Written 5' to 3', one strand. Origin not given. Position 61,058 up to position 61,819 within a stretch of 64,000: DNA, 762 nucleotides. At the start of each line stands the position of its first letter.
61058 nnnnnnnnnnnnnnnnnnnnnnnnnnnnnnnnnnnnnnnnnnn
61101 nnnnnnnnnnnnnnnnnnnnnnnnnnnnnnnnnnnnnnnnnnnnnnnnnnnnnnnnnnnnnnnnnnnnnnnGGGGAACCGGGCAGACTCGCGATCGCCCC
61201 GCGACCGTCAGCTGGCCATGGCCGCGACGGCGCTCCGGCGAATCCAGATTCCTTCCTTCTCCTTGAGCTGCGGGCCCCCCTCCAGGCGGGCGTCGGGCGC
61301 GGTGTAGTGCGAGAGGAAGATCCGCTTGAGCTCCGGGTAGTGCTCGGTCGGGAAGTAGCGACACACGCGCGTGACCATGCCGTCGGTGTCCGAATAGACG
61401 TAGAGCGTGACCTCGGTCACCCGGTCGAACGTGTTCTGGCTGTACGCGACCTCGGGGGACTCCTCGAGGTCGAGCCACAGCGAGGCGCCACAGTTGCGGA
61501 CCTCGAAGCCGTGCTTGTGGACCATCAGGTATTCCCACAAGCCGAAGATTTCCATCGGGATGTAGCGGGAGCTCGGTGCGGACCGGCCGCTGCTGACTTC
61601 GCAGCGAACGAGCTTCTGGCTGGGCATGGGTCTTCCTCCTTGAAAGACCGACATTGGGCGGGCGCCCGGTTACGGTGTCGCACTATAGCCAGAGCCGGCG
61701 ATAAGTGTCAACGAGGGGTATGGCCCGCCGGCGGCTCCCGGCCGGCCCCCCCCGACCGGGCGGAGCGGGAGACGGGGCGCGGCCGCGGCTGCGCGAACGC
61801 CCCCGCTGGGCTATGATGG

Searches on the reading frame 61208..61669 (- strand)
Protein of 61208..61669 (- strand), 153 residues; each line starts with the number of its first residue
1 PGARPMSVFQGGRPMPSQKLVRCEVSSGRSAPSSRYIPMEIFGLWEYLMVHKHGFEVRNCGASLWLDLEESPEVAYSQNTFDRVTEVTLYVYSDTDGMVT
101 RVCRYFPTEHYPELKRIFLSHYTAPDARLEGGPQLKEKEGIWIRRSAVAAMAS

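Call 12: search_protein_families(library=pfam, proteins=[window:61208-61669:-], max_evalue=0.01)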
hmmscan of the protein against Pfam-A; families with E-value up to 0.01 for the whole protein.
window:61208-61669:- (153 aa): 0 families

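Call 23: find_homologous_proteins(query=window:61208-61627:-, max_evalue=0.001)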
Query window:61208-61627:- (139 aa): 350 proteins with E <= 0.001 among 361 candidates; the best 120 are listed.
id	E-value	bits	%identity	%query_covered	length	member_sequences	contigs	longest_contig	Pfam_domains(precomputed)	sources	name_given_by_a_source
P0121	6.9e-90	316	100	100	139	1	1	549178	-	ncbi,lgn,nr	ncbi:MAG: hypothetical protein HZB25_09020 [Candidatus Eisenbacteria bacterium]|nr:hypothetical prot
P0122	2.7e-78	279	88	98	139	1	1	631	-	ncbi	-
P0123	1.3e-73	263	81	100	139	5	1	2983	-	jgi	jgi:hypothetical protein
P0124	9.7e-71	254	78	100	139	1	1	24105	-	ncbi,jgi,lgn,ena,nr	ncbi:MAG TPA: hypothetical protein VMS93_05380 [Candidatus Saccharimonadales bacterium]|nr:hypotheti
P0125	2.9e-67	243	76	100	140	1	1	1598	-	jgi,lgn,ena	-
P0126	9.9e-66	238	77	96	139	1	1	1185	-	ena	-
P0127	9.4e-59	215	69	94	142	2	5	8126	-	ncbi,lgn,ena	-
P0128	6.0e-58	213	67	98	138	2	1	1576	-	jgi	jgi:hypothetical protein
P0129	6.5e-58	213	71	98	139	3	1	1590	-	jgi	jgi:hypothetical protein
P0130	2.4e-57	211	67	99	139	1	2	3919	-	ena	-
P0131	6.0e-56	206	66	100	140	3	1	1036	-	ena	-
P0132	7.1e-55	203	66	100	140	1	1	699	-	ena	-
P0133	3.4e-51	191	60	100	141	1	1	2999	-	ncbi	-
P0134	1.5e-48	182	60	100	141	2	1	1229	-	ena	-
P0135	1.8e-47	179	64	97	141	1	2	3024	-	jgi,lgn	jgi:hypothetical protein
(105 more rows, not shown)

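Call 24: find_encoding_contigs(protein=P0121, flank=10000, max_places=2)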
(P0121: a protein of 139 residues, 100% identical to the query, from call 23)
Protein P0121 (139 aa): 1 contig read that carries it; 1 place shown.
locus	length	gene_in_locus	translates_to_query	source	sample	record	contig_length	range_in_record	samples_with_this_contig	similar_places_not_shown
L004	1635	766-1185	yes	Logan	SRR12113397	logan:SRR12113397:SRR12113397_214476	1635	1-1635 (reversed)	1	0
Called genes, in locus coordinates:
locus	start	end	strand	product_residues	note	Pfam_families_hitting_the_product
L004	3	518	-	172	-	?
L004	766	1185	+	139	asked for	-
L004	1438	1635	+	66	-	?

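Call 34: predict_structure(alignment_id=A2)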
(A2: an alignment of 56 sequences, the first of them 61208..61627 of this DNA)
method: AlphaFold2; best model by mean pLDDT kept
length: 139 residues; sequences in the alignment: 56
mean_pLDDT: 86.2   pTM: 0.79
mean pLDDT of the five models: 86.2, 84.5, 84.6, 84.0, 83.5
residues with pLDDT >= 90: 85; 70-90: 32; 50-70: 17; < 50: 5
segments of 3 or more residues with pLDDT < 50: 135-139
pLDDT, mean of each block of 10 residues (from residue 1): 89 93 97 97 96 86 78 90 90 95 86 60 93 54
secondary structure, 60 per line:
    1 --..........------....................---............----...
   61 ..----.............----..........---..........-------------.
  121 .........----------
elements in order: E3-12 E19-24 H25-38 E42-53 H58-62 E67-79 E84-93 H97-106 E120-129

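Call 36: find_related_loci(query=A2, collection=genome_contigs, flank=10000)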
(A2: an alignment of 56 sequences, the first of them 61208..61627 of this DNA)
Query A2 (139 aa) in genome_contigs; peptide patterns used: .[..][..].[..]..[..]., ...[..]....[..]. (x = any residue, [..] = any of these).
178 stretches matched a pattern; 135 encode a relative of the query (tblastn E <= 1e-3); the best 80 are kept; 80 distinct loci.
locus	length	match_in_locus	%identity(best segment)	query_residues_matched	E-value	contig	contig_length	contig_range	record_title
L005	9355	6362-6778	78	1-139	4e-75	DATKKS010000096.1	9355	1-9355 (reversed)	MAG TPA_asm: Candidatus Saccharimonadales bacterium isolate SMAG_U14664 k141_94675, whole genome shotgun sequence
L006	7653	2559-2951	69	1-131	3e-62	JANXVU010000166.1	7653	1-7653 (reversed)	MAG: Candidatus Eisenbacteria bacterium isolate GL140_1_metabat_173 GL140_1_k141_887817, whole genome shotgun sequence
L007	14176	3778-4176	57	1-134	3e-52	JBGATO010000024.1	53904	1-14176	MAG: Candidatus Eisenbacteria bacterium isolate MAG_AAO_H10.86 AAOH10-86_opera_contig_2643, whole genome shotgun sequenc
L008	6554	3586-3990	59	1-133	1e-51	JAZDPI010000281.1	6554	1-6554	MAG: Candidatus Eisenbacteria bacterium isolate MEGAHIT-group-0.827 k141_20022640, whole genome shotgun sequence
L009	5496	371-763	60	1-131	2e-50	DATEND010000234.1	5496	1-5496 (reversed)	MAG TPA_asm: Candidatus Eisenbacteria bacterium isolate SMAG_U8960 k141_1715227, whole genome shotgun sequence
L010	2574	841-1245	60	1-133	5e-50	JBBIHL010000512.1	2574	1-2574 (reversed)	MAG: Candidatus Eisenbacteria bacterium isolate PFF170222_bin_113 NODE_16695_length_2574_cov_3.840016, whole genome shot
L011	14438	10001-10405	61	1-135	5e-50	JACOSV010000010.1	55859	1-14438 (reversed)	MAG: Candidatus Eisenbacteria bacterium isolate NC_groundwater_27_Pr7_B-0.1um_72_14 FFV18_Bp1_scaffold_102823, whole gen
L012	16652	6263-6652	59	1-131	1e-49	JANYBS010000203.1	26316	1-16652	MAG: Candidatus Eisenbacteria bacterium isolate GL140_6_metabat_35 GL140_6_k141_918848, whole genome shotgun sequence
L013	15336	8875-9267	60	1-131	3e-49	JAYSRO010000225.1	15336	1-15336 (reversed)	MAG: Candidatus Eisenbacteria bacterium isolate GFS_11975 GFS_11975_224, whole genome shotgun sequence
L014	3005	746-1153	56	1-135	7e-49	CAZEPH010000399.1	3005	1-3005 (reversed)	MAG TPA_asm: uncultured bacterium isolate SRP173033_co3_64 genome assembly, contig: NODE_57822_length_3005_cov_4.904407,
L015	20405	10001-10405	58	1-133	1e-48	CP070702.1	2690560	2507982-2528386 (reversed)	MAG: Candidatus Eiseniibacteriota bacterium isolate bin56 chromosome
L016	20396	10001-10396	58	1-131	9e-49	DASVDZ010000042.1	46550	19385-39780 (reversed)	MAG TPA_asm: Candidatus Eisenbacteria bacterium isolate SMAG_U2047 k141_1230025, whole genome shotgun sequence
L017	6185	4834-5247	56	1-138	2e-48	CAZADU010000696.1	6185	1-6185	MAG TPA_asm: uncultured bacterium isolate binchicken_co165_69 genome assembly, contig: k141_1307759, whole genome shotgu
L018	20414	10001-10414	58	1-138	3e-48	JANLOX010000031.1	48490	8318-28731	MAG: Candidatus Eisenbacteria bacterium isolate OTE_38_metabat_510 OTE_38_k141_541841, whole genome shotgun sequence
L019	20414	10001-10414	55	1-138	4e-48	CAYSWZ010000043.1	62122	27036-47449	MAG TPA_asm: uncultured bacterium isolate binchicken_co279_112 genome assembly, contig: k141_3639992, whole genome shotg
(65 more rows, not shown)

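Call 51: search_solved_structures(query=A2, max_evalue=10)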
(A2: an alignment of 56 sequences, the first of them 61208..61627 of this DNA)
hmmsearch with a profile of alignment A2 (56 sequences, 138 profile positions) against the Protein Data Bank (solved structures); distinct sequences matched with E-value up to 10: 0.

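Call 52: search_protein_families(library=pfam, alignment_id=A2, max_evalue=1)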
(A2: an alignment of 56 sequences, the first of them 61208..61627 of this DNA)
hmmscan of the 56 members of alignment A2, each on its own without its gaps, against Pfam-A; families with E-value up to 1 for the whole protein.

A. member 1, window:61208-61627:- (139 aa): 0 families

B. families by the number of members that match (of 56 scanned): 4 families
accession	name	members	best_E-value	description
PF15592.11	Imm41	3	0.12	Immunity protein 41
PF15881.10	DUF4734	2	0.092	Domain of unknown function (DUF4734)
PF19865.4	DUF6338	1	0.053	Family of unknown function (DUF6338)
PF11343.13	DUF3145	1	0.1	Protein of unknown function (DUF3145)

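Call 64: search_protein_representatives(alignment_id=A2)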
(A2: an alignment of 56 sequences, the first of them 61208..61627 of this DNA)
Query: 56 sequences, 138 profile positions. Proteins with E-value up to 0.001 (for the whole library): 200; up to 1e-10: 99; up to 1e-30: 16. The best 150 are listed.
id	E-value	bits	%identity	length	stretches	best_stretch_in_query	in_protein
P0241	3.0e-64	231.4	-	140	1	1-134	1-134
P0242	1.2e-49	184.1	-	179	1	1-103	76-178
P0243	1.7e-48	180.4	-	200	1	1-136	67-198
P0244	4.9e-48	178.9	-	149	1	1-98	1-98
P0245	7.9e-39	149.1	-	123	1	1-99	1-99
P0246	5.1e-38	146.5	-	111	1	1-83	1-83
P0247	5.6e-38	146.3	-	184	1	1-82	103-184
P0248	4.0e-37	143.5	-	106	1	1-85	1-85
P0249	1.0e-36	142.2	-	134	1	41-134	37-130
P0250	1.9e-36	141.3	-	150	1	1-131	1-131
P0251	2.9e-36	140.8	-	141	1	1-132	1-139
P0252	5.2e-36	140.0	-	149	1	2-133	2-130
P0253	9.8e-34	132.6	-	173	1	1-78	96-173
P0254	2.8e-33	131.1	-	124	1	1-76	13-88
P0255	1.3e-31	125.7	-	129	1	1-89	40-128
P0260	1.4e-25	106.2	-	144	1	2-131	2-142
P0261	2.1e-25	105.6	-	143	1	5-130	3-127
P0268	1.0e-22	96.9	-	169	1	6-135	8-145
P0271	1.2e-21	93.5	-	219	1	1-133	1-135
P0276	1.7e-20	89.7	-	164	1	5-133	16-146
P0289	5.2e-16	75.2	-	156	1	3-132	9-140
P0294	1.5e-15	73.7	-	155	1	3-133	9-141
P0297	3.3e-15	72.6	-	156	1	4-134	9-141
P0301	6.9e-15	71.5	-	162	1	3-128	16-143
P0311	8.0e-14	68.1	-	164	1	2-130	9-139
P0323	3.1e-12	62.9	-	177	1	5-130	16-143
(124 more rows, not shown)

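Call 65: find_encoding_contigs(protein=P0297, flank=6000, max_places=3)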
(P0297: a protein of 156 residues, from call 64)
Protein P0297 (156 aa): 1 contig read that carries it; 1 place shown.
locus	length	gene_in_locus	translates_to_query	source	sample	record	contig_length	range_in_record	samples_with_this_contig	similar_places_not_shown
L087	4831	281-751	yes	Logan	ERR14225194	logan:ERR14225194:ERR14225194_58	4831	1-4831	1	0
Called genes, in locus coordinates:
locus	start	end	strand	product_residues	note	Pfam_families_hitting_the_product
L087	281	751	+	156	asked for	-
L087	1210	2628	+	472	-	PF00497:SBP_bac_3, PF01464:SLT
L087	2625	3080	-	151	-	PF00383:dCMP_cyt_deam_1, PF14437:MafB19-deam, PF14439:Bd3614-deam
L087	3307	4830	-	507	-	?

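Call 66: find_encoding_contigs(protein=P0260, flank=6000, max_places=3)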
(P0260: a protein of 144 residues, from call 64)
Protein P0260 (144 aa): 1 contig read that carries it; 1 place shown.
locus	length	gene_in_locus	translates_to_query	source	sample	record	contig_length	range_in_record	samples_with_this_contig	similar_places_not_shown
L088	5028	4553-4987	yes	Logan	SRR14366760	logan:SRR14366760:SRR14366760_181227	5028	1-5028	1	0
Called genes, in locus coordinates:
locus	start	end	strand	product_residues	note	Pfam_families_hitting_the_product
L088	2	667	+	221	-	?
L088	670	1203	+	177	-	PF07963:N_methyl (weak)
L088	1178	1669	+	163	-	PF07963:N_methyl (weak)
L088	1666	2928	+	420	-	PF07963:N_methyl (weak)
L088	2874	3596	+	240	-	-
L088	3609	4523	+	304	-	PF17963:Big_9, PF05345:He_PIG, PF17892:Cadherin_5 (faint)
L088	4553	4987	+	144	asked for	-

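Call 67: find_encoding_contigs(protein=P0289, flank=6000, max_places=3)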
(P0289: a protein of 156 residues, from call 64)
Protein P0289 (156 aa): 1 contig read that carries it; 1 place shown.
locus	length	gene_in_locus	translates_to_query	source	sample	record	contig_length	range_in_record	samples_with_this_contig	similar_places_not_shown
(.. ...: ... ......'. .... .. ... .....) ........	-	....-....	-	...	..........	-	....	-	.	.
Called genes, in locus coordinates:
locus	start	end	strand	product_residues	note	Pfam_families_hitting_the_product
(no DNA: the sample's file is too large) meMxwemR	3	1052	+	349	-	?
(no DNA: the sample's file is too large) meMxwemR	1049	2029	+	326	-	PF00056:Ldh_1_N, PF02866:Ldh_1_C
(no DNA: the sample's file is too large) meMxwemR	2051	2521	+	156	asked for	-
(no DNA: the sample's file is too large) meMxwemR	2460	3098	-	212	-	?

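Call 70: search_protein_families(library=ncbifam, proteins=[window:61208-61627:-], max_evalue=0.1)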
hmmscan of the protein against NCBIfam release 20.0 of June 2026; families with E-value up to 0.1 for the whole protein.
window:61208-61627:- (139 aa): 0 families

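Call 71: list_cluster_members(proteins=[P0250, P0252, P0261, P0268, P0271, P0276, P0294, P0301, P0311, P0323])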
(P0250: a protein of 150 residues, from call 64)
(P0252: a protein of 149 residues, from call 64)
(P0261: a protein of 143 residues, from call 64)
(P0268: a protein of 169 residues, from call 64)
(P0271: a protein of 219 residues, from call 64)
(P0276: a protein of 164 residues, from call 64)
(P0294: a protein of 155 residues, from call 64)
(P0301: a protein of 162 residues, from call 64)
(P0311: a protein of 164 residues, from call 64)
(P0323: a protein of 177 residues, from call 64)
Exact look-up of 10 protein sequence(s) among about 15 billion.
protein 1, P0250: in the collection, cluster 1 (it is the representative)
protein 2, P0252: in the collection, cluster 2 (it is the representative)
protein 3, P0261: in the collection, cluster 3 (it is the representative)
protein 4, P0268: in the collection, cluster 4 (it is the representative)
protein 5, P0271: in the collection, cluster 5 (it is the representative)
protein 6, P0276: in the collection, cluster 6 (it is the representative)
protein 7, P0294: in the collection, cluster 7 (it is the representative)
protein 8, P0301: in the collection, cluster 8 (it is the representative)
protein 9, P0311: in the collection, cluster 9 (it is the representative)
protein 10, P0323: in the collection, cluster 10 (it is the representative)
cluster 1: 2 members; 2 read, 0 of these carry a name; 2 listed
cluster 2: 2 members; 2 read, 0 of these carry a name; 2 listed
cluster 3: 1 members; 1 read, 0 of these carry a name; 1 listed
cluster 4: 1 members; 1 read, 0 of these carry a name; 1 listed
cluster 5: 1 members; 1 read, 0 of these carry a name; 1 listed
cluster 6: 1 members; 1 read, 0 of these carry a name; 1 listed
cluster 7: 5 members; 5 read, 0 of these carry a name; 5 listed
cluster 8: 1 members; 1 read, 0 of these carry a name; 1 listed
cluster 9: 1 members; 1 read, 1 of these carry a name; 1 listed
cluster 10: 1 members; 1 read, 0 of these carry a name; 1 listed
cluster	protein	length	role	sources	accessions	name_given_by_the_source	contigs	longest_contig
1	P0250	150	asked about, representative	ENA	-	-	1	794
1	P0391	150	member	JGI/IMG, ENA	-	-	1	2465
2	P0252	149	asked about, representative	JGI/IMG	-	-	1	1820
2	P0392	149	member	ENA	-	-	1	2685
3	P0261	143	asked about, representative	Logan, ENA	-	-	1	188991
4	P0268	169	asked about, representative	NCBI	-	-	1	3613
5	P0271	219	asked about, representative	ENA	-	-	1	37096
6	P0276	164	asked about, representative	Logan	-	-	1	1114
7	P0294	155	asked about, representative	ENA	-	-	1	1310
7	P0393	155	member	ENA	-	-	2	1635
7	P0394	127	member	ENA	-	-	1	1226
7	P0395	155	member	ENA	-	-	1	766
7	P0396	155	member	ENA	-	-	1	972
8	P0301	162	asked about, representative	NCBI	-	-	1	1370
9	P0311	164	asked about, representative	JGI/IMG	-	hypothetical protein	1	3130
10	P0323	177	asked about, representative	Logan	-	-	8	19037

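Call 72: find_encoding_contigs(protein=P0261, flank=10000, max_places=1)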
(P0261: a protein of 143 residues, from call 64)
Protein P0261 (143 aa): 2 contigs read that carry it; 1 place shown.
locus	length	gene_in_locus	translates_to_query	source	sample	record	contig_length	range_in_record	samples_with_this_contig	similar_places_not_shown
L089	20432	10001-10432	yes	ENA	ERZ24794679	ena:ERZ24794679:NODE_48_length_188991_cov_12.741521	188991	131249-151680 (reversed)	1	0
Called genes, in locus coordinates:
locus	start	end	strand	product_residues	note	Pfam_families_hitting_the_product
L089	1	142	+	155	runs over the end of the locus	PF00359:PTS_EIIA_2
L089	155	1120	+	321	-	PF02603:Hpr_kinase_N, PF07475:Hpr_kinase_C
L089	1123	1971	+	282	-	PF03668:RapZ-like_N, PF13238:AAA_18 (weak), PF22740:PapZ_C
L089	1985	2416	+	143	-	PF03610:EIIA-man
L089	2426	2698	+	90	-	PF00381:PTS-HPr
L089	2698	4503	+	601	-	PF05524:PEP-utilisers_N, PF00391:PEP-utilizers, PF02896:PEP-utilizers_C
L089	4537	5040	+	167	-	-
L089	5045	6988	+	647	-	PF02310:B12-binding (weak), PF04055:Radical_SAM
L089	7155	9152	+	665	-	PF08447:PAS_3 (weak), PF00990:GGDEF, PF13487:HD_5, PF01966:HD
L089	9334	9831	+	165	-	PF01325:Fe_dep_repress, PF02742:Fe_dep_repr_C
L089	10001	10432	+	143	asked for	-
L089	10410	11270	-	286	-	PF00106:adh_short, PF08643:DUF1776, PF08659:KR, PF13460:NAD_binding_10, PF13561:adh_short_C2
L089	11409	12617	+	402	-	PF01656:CbiA (weak), PF02374:ArsA_ATPase, PF13614:AAA_31, PF17886:ArsA_HSP20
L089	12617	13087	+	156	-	PF27253:AF_1253 (weak)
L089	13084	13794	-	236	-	PF13641:Glyco_tranf_2_3, PF00535:Glycos_transf_2, PF10111:Glyco_tranf_2_2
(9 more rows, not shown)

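Call 73: find_encoding_contigs(protein=P0271, flank=10000, max_places=1)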
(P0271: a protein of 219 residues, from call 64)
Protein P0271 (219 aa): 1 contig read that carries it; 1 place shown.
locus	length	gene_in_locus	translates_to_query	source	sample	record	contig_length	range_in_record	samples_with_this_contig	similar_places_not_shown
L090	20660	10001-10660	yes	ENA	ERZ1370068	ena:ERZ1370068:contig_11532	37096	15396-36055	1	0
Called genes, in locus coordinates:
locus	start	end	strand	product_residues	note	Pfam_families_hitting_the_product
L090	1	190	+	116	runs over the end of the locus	PF00512:HisKA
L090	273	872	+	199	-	PF02518:HATPase_c, PF00072:Response_reg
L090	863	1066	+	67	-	-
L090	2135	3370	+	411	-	-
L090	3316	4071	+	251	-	PF19833:RecG_dom3_C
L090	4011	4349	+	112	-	PF00069:Pkinase, PF07714:PK_Tyr_Ser-Thr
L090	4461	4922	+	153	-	PF00069:Pkinase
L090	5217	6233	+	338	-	PF13431:TPR_17 (faint)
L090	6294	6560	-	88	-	-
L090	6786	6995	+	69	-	-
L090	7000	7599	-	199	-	-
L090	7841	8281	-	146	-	PF00534:Glycos_transf_1, PF13692:Glyco_trans_1_4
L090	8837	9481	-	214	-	-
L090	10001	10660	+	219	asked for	-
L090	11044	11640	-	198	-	-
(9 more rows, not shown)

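Call 75: fold_search(model_id=the predicted structure, library=pdb)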
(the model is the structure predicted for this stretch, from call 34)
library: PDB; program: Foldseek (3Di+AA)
matches with E <= 10: 448; with E <= 0.001: 0
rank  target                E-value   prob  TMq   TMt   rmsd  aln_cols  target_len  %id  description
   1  5t2a_Q                6.9e-02  0.41  0.27  0.22  15.7       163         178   14  CryoEM structure of the Leishmania donovani 80S ribosome at 2.9 Angstrom resolution (released 2017-01-25)
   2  7pwg_S                1.2e-01  0.23  0.25  0.22  14.7       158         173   16  Cryo-EM structure of large subunit of Giardia lamblia ribosome at 2.7 A resolution (released 2022-04-20)
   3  8bsi_LT               1.5e-01  0.28  0.26  0.22  11.3       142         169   15  Giardia ribosome chimeric hybrid-like GDP+Pi bound state (B1) (released 2023-03-15)
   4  8ova_BS               2.2e-01  0.21  0.27  0.22  14.4       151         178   14  CRYO-EM STRUCTURE OF TRYPANOSOMA BRUCEI PROCYCLIC FORM 80S RIBOSOME : PARENTAL STRAIN (released 2023-11-29)
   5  8a98_R                2.2e-01  0.18  0.21  0.18  10.9       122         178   16  CRYO-EM STRUCTURE OF LEISHMANIA MAJOR 80S RIBOSOME : snoRNA MUTANT (released 2023-10-11)
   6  8eth_S                2.7e-01  0.28  0.27  0.24  11.1       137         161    9  Ytm1 associated 60S nascent ribosome State 1B (released 2022-11-30)
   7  6zu5_LS0              2.7e-01  0.18  0.24  0.21  11.6       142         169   12  Structure of the Paranosema locustae ribosome in complex with Lso2 (released 2020-11-04)
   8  8br8_LT               3.0e-01  0.23  0.27  0.24  10.8       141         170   13  Giardia ribosome in POST-T state (A1) (released 2023-03-15)
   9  3jcs_R                3.2e-01  0.21  0.26  0.27   7.8       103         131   14  2.8 Angstrom cryo-EM structure of the large ribosomal subunit from the eukaryotic parasite Leishmania (released 2016-07-20)
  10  4v8m_BS               3.2e-01  0.20  0.27  0.22  11.6       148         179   11  High-resolution cryo-electron microscopy structure of the Trypanosoma brucei ribosome (released 2014-07-09)
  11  4v8p_AX               3.4e-01  0.13  0.24  0.20  15.4       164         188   11  T.thermophila 60S ribosomal subunit in complex with initiation factor 6. (released 2014-07-09)
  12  9v1i_lT               3.8e-01  0.15  0.25  0.22  13.0       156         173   10  Cryo- EM structure of ribosomal large subunit (LSU) from Entamoeba histolytica at 2.8 angstrom resolution (released 2025-10-08)
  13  3j7o_S                4.3e-01  0.18  0.27  0.23  14.4       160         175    8  Structure of the mammalian 60S ribosomal subunit (released 2014-09-03)
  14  5t5h_S                4.5e-01  0.12  0.23  0.20  14.3       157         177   13  Structure and assembly model for the Trypanosoma cruzi 60S ribosomal subunit (released 2016-10-12)
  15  8e5t_S                4.8e-01  0.15  0.26  0.23  14.1       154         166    9  Yeast co-transcriptional Noc1-Noc2 RNP assembly checkpoint intermediate (released 2023-04-12)
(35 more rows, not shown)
